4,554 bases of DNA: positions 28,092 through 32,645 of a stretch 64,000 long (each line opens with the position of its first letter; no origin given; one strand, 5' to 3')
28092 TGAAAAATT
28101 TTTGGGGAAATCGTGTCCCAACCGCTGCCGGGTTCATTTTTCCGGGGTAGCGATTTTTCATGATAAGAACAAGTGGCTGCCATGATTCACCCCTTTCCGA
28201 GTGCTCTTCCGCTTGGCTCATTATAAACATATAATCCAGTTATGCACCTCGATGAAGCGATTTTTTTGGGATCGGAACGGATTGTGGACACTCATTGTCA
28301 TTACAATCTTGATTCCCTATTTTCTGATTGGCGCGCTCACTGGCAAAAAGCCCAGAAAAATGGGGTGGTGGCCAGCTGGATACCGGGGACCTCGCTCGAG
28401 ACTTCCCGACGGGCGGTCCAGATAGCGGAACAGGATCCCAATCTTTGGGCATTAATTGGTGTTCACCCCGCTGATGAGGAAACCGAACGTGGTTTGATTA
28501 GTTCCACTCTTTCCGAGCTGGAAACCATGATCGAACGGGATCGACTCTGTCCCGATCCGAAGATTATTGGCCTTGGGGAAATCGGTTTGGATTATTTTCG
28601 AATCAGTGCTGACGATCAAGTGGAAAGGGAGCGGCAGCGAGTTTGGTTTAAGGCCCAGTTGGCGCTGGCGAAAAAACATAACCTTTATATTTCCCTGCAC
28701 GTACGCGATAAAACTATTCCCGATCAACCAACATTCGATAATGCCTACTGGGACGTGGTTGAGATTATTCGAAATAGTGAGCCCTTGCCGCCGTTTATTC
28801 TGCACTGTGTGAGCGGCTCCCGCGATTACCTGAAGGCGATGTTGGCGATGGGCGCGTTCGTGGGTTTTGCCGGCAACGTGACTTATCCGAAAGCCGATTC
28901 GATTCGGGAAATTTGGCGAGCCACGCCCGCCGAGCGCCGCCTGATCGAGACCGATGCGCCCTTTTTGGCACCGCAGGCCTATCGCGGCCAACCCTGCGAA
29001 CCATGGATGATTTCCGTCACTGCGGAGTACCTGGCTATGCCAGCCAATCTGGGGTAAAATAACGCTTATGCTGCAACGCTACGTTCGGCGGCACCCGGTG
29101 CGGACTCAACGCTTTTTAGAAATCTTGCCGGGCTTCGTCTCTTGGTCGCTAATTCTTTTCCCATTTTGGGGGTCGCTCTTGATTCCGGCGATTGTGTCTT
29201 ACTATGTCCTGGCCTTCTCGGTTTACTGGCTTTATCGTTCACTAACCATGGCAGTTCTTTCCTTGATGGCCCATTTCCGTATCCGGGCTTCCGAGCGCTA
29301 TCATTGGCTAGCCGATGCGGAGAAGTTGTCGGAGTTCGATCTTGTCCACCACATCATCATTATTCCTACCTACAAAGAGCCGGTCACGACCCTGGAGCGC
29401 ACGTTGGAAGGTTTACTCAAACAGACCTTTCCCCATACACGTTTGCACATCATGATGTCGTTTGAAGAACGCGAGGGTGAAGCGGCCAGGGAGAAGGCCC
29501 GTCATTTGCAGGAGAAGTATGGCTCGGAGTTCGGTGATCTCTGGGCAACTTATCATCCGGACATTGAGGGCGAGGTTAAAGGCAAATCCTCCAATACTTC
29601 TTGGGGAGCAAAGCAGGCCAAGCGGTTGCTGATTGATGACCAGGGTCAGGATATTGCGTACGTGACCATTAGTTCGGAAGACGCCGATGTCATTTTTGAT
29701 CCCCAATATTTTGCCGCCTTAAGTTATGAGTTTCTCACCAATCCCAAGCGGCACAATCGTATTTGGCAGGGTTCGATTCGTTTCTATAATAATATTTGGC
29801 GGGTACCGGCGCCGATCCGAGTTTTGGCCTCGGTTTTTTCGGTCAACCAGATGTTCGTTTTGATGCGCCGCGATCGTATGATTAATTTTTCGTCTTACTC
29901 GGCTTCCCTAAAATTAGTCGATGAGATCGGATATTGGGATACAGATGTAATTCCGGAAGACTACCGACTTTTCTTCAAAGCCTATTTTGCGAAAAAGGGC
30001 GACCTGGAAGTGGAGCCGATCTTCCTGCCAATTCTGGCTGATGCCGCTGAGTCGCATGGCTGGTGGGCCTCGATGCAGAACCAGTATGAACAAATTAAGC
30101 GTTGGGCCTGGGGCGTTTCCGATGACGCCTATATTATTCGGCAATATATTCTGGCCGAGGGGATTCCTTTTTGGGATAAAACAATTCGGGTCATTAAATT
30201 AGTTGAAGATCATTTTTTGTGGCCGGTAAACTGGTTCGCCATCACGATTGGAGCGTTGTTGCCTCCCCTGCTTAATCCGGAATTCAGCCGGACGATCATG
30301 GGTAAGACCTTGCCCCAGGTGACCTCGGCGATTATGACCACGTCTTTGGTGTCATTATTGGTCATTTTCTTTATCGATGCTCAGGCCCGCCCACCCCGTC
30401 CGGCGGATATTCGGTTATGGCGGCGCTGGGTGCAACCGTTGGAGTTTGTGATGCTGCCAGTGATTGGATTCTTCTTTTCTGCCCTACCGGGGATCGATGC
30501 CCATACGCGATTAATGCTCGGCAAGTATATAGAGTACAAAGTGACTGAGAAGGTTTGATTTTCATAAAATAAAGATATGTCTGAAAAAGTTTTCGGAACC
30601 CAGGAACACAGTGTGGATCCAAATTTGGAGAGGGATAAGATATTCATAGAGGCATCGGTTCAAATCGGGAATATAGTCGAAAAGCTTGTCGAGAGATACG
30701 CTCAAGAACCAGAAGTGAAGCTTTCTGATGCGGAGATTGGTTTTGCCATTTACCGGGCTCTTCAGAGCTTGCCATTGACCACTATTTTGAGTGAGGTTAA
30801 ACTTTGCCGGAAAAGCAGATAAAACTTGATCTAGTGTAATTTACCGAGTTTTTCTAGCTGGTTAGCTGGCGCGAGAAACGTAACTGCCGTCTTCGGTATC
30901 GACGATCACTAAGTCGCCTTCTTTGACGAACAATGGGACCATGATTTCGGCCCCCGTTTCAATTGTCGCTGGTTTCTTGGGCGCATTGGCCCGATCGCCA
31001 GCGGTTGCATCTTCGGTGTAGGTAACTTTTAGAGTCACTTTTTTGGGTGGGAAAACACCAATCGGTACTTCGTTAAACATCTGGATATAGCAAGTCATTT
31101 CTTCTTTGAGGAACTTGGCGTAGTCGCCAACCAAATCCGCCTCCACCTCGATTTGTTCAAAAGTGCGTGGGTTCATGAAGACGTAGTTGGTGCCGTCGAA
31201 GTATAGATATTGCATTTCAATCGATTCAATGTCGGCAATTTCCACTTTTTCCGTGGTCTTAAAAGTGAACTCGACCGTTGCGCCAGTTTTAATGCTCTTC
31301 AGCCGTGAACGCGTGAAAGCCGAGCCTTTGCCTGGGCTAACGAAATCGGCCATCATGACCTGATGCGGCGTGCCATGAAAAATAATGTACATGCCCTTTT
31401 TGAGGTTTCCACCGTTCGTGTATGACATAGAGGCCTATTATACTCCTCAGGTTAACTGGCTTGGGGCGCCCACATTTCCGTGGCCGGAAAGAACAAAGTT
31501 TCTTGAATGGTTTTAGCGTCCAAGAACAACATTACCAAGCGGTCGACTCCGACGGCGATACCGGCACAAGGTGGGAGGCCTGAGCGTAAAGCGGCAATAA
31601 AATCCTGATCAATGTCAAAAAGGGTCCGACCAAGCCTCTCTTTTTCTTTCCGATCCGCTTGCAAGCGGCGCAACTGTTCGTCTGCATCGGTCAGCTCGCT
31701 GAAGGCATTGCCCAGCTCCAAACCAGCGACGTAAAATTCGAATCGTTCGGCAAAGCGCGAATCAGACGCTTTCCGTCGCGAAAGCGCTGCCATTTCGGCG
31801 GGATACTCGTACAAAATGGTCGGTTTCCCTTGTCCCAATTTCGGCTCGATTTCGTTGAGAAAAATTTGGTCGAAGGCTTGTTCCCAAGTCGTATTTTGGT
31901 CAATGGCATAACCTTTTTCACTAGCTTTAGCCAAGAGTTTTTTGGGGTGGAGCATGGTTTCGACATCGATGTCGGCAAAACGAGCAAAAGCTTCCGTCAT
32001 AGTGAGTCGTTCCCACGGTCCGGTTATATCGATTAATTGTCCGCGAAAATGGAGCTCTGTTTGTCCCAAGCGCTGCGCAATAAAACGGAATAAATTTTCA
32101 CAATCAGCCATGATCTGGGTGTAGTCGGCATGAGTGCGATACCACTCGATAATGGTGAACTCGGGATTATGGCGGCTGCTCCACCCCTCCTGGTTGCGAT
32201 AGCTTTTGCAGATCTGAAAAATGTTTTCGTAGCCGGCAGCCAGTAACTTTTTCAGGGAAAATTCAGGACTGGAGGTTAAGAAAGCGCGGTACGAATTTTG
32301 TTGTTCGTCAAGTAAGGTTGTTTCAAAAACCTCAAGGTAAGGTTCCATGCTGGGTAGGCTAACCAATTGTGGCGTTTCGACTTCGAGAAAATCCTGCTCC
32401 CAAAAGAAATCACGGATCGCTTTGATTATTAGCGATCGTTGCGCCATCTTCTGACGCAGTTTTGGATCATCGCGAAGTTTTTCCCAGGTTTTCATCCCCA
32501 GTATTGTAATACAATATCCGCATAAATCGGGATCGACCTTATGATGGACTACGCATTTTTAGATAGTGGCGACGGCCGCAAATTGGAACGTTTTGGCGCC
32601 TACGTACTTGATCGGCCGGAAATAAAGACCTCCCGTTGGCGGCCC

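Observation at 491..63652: About two dozen genes have a -10 box only 6-9 nt from the ATG, suggesting widespread leaderless mRNAs alongside a minority of SD-led genes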

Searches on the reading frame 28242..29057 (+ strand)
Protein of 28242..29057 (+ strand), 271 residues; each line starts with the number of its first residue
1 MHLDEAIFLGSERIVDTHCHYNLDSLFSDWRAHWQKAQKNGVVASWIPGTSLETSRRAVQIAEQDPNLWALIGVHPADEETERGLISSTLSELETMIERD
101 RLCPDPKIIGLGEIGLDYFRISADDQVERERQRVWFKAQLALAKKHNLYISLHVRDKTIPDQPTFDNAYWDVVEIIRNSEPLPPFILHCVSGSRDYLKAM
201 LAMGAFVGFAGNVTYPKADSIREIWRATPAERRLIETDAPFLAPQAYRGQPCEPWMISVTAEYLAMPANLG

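Call 5: search_protein_families(library=pfam, proteins=[window:28242-29057:+])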
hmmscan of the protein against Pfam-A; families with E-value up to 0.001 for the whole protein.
window:28242-29057:+ (271 aa): 1 family
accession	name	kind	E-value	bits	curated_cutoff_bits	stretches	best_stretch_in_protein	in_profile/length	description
PF01026.27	TatD_DNase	-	5.3e-55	187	27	1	15-265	1-230/253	TatD related DNase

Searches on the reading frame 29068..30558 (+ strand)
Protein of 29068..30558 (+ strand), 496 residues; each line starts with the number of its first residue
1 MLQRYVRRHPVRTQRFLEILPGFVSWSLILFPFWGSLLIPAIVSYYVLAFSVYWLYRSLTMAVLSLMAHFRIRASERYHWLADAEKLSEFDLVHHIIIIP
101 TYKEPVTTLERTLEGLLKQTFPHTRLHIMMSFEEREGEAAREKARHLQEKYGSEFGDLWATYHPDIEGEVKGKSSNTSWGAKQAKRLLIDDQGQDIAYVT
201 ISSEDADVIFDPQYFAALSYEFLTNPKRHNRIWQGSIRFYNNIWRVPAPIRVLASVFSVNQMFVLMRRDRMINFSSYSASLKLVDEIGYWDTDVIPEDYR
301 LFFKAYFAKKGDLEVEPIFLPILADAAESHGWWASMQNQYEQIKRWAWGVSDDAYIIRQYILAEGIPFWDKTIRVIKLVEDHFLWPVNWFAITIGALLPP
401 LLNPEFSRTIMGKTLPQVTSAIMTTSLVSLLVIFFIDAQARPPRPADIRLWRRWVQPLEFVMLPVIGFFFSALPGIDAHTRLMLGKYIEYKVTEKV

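Call 5: search_protein_families(library=pfam, proteins=[window:29068-30558:+])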
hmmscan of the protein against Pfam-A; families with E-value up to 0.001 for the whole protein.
window:29068-30558:+ (496 aa): 2 families
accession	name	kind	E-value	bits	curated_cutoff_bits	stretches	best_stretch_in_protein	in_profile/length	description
PF13632.12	Glyco_trans_2_3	-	3e-07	30.9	27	1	205-435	6-196/198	Glycosyl transferase family group 2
PF13641.12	Glyco_tranf_2_3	-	0.00031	21.3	27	1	97-220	5-109/230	Glycosyltransferase like family 2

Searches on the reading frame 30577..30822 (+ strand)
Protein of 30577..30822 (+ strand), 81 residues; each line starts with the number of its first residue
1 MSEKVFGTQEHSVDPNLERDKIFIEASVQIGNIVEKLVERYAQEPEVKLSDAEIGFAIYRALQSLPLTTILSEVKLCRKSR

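Call 42: search_protein_families(library=pfam, proteins=[window:30577-30822:+], max_evalue=0.01)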
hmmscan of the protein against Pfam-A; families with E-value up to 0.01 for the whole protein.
window:30577-30822:+ (81 aa): 0 families

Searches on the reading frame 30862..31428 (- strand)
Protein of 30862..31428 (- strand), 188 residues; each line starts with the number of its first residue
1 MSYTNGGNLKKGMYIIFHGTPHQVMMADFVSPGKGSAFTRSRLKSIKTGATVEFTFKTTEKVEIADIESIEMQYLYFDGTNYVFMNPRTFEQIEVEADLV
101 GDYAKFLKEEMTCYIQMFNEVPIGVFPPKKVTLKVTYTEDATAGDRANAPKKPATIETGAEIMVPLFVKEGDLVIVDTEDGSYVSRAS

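Call 48: find_homologous_proteins(query=window:30862-31428:-, max_evalue=1e-30)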
Query window:30862-31428:- (188 aa): 442 proteins with E <= 1e-30 among 500 candidates; the best 120 are listed.
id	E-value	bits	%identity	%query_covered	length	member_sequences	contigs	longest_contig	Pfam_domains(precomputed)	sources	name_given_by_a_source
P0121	1.1e-119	415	100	100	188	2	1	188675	PF09285.18,PF01132.28,PF08207.19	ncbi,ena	-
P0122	4.9e-105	367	84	100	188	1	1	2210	PF09285.18,PF01132.28,PF08207.19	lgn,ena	-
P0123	5.0e-103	360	82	100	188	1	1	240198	PF09285.18,PF01132.28,PF08207.19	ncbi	-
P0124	7.9e-103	360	84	99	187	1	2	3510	PF09285.18,PF01132.28,PF08207.19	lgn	-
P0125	1.6e-102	359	83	99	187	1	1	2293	PF09285.18,PF01132.28,PF08207.19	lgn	-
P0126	1.3e-100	353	82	99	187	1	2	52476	PF09285.18,PF01132.28,PF08207.19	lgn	-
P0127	6.1e-95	334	76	100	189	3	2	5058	PF09285.18,PF01132.28,PF08207.19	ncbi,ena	-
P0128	3.4e-93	328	74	100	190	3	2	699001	PF09285.18,PF01132.28,PF08207.19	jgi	jgi:elongation factor P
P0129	2.3e-92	326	74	99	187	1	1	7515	PF09285.18,PF01132.28,PF08207.19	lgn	-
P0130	2.0e-90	319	74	100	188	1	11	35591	PF09285.18,PF01132.28,PF08207.19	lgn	-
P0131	2.7e-90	319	72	99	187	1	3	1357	PF09285.18,PF01132.28,PF08207.19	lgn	-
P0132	3.0e-90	319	73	100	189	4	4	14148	PF09285.18,PF01132.28,PF08207.19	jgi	jgi:elongation factor P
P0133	3.5e-89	315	72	99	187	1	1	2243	PF09285.18,PF01132.28,PF08207.19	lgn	-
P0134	9.8e-89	314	70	99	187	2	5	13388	PF09285.18,PF01132.28,PF08207.19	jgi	jgi:elongation factor P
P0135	2.4e-88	313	71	99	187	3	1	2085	PF09285.18,PF01132.28,PF08207.19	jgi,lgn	jgi:elongation factor P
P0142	1.6e-78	281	63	100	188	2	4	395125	PF09285.18,PF01132.28,PF08207.19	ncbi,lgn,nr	ncbi:elongation factor P [Candidatus Woesebacteria bacterium]|nr:elongation factor P [Candidatus Woe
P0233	4.1e-58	214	53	100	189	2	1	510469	PF09285.18,PF01132.28,PF08207.19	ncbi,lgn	ncbi:MAG: elongation factor P [Patescibacteria group bacterium]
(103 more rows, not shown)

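Call 60: find_encoding_contigs(protein=P0142, flank=10000, max_places=1)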
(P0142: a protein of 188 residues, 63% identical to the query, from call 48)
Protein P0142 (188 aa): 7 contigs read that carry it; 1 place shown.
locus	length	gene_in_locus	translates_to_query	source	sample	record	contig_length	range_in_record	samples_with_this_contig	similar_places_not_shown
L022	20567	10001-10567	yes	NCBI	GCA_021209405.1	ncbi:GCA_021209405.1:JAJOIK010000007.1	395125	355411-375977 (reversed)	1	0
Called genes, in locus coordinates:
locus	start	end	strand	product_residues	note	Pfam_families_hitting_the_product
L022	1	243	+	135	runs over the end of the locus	-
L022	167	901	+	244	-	PF00144:Beta-lactamase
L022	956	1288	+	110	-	PF04020:Phage_holin_4_2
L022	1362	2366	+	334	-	PF00579:tRNA-synt_1b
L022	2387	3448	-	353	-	PF21088:MS_channel_1st, PF00924:MS_channel_2nd, PF21082:MS_channel_3rd (weak)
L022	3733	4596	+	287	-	PF01149:Fapy_DNA_glyco, PF06831:H2TH, PF06827:zf-FPG_IleRS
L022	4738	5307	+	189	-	PF02525:Flavodoxin_2 (weak), PF03358:FMN_red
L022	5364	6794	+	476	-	-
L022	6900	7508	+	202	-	PF00081:Sod_Fe_N, PF02777:Sod_Fe_C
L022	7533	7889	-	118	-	-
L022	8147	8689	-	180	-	PF08241:Methyltransf_11, PF08242:Methyltransf_12, PF13489:Methyltransf_23, PF13649:Methyltransf_25 (weak), PF13847:Methyltransf_31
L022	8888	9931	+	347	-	PF00152:tRNA-synt_2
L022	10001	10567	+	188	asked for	PF08207:EFP_N, PF01132:EFP, PF09285:Elong-fact-P_C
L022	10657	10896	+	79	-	-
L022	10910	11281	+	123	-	-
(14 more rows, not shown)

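Call 61: find_encoding_contigs(protein=P0233, flank=10000, max_places=1)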
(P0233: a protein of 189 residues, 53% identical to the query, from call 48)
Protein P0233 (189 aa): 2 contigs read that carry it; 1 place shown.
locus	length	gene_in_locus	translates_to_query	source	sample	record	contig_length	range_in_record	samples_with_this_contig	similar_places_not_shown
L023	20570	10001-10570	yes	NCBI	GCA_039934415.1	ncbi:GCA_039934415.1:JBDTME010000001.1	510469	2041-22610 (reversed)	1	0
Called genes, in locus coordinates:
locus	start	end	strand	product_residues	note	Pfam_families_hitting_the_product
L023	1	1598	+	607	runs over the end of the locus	PF00009:GTP_EFTU, PF01926:MMR_HSR1 (faint), PF22042:EF-G_D2, PF03144:GTP_EFTU_D2, PF00679:EFG_C, PF21018:BipA_C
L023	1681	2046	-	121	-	PF00072:Response_reg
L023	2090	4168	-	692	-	PF00989:PAS, PF13426:PAS_9, PF00989:PAS, PF08448:PAS_4, PF13426:PAS_9, PF08447:PAS_3, PF00512:HisKA, PF02518:HATPase_c, +4 more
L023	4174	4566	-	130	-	PF00072:Response_reg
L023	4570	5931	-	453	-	PF13185:GAF_2 (faint), PF00512:HisKA, PF02518:HATPase_c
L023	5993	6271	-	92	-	-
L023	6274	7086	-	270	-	-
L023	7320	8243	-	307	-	PF09924:LPG_synthase_C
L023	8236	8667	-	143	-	PF02675:AdoMet_dc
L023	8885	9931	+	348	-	PF00152:tRNA-synt_2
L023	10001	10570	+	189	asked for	PF08207:EFP_N, PF01132:EFP, PF09285:Elong-fact-P_C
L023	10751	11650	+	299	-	PF01297:ZnuA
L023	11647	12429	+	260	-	PF09818:ABC_ATPase (faint), PF02463:SMC_N, PF13175:AAA_15 (faint), PF13476:AAA_23 (weak), PF13555:AAA_29 (weak), PF00005:ABC_tran, PF13304:AAA_21 (weak)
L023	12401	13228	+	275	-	PF00950:ABC-3, PF01032:FecCD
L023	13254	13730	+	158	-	PF01396:Zn_ribbon_Top1 (faint), PF26788:DUF8260 (faint), PF03119:DNA_ligase_ZBD (faint)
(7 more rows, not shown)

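Call 76: search_protein_families(library=ncbifam, proteins=[window:30862-31428:-], max_evalue=0.001)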
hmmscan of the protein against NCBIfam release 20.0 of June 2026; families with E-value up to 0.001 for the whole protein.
window:30862-31428:- (188 aa): 8 families
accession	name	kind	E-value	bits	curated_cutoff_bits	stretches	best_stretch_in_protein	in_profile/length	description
NF001810.0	PRK00529.1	subfamily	5.7e-70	234.7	161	1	6-187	5-186/187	elongation factor P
TIGR00038.1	efp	equivalog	1.7e-68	229.9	185.8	1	7-187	4-184/184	elongation factor P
NF003392.1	PRK04542.1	equivalog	1.8e-33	116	216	1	8-187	5-187/187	elongation factor P-like protein EfpL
NF011175.0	PRK14578.1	equivalog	5.8e-30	104.1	301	1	7-187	5-187/187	elongation factor P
TIGR02178.1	yeiP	equivalog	1.7e-29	103.3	264.05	1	8-187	4-186/186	elongation factor P-like protein YeiP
NF009090.0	PRK12426.1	equivalog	5.4e-29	101.1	226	1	8-186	6-184/185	elongation factor P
NF003076.0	PRK03999.1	equivalog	1.8e-10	40.5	138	1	4-119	6-121/129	translation initiation factor IF-5A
TIGR00037.1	eIF_5A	equivalog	5.7e-05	22.9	75.45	1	7-97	10-101/130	translation initiation factor IF-5A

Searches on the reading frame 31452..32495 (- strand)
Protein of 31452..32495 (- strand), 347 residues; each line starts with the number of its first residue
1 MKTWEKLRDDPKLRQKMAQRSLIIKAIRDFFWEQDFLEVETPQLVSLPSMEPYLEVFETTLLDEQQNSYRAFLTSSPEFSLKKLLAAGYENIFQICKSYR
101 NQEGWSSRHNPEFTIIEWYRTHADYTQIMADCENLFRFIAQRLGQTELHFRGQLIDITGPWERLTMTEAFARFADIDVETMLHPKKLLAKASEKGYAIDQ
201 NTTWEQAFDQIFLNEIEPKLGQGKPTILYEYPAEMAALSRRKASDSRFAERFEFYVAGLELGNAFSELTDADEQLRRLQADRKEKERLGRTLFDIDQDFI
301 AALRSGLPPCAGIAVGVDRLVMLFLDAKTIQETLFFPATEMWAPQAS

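Call 5: search_protein_families(library=pfam, proteins=[window:31452-32495:-])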
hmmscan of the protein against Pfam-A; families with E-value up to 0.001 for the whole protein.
window:31452-32495:- (347 aa): 1 family
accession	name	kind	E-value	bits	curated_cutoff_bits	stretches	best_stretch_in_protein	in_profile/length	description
PF00152.25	tRNA-synt_2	-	3.8e-58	197.4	25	1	10-339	15-307/308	tRNA synthetases class II (D, K and N)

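Call 67: search_protein_families(library=pfam, proteins=[window:31452-32495:-], max_evalue=0.01)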
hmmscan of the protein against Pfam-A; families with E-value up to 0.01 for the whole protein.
window:31452-32495:- (347 aa): 1 family
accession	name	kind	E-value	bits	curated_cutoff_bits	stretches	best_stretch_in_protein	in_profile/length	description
PF00152.25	tRNA-synt_2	-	3.8e-58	197.4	25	1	10-339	15-307/308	tRNA synthetases class II (D, K and N)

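Call 76: search_protein_families(library=ncbifam, proteins=[window:31452-32495:-], max_evalue=0.001)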
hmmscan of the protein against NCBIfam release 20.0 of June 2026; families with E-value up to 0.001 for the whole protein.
window:31452-32495:- (347 aa): 16 families
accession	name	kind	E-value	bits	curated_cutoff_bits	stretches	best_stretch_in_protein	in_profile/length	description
TIGR00462.1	genX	equivalog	3.3e-110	368.3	286.9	1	18-336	2-304/304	EF-P lysine aminoacylase EpmA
NF006828.0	PRK09350.1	equivalog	5.3e-95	318.4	264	1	15-338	14-322/325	elongation factor P--(R)-beta-lysine ligase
NF001756.1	PRK00484.1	subfamily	4.1e-87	292.9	468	1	10-339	162-485/488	lysine--tRNA ligase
TIGR00499.1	lysS_bact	equivalog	4.2e-79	266.5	427.6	1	11-339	166-492/496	lysine--tRNA ligase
NF009101.0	PRK12445.1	subfamily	1.5e-63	215.1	1026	1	10-339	177-501/505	lysine--tRNA ligase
NF002821.0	PRK02983.1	equivalog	1e-60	205.9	742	1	10-339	771-1098/1102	bifunctional lysylphosphatidylglycerol synthetase/lysine--tRNA ligase LysX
NF003483.0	PRK05159.1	equivalog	2e-25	89.6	353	1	12-337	132-430/438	aspartate--tRNA(Asn) ligase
TIGR00458.1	aspS_nondisc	equivalog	7.6e-25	87.7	368.4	1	20-338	136-421/428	aspartate--tRNA(Asn) ligase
TIGR00459.1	aspS_bact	equivalog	2.4e-24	85.7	373.85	2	10-174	132-282/586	aspartate--tRNA ligase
NF001750.0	PRK00476.1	equivalog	7.3e-24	84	443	2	11-173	138-286/590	aspartate--tRNA ligase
TIGR00457.1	asnS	equivalog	1.6e-17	63.5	342.6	1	17-340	136-450/455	asparagine--tRNA ligase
NF003037.0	PRK03932.1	equivalog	6.7e-17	61.6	414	1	17-339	133-445/451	asparagine--tRNA ligase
NF009460.0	PRK12820.1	equivalog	2.3e-15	55.8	1379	2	11-170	167-311/723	bifunctional aspartyl-tRNA synthetase/aspartyl/glutamyl-tRNA amidotransferase subunit C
NF005052.0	PRK06462.1-1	equivalog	2.4e-09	36.7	368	1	9-337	41-344/353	asparagine synthetase A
NF005054.0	PRK06462.1-4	equivalog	2.8e-08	33.2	309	0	11-179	19-194/318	asparagine synthetase A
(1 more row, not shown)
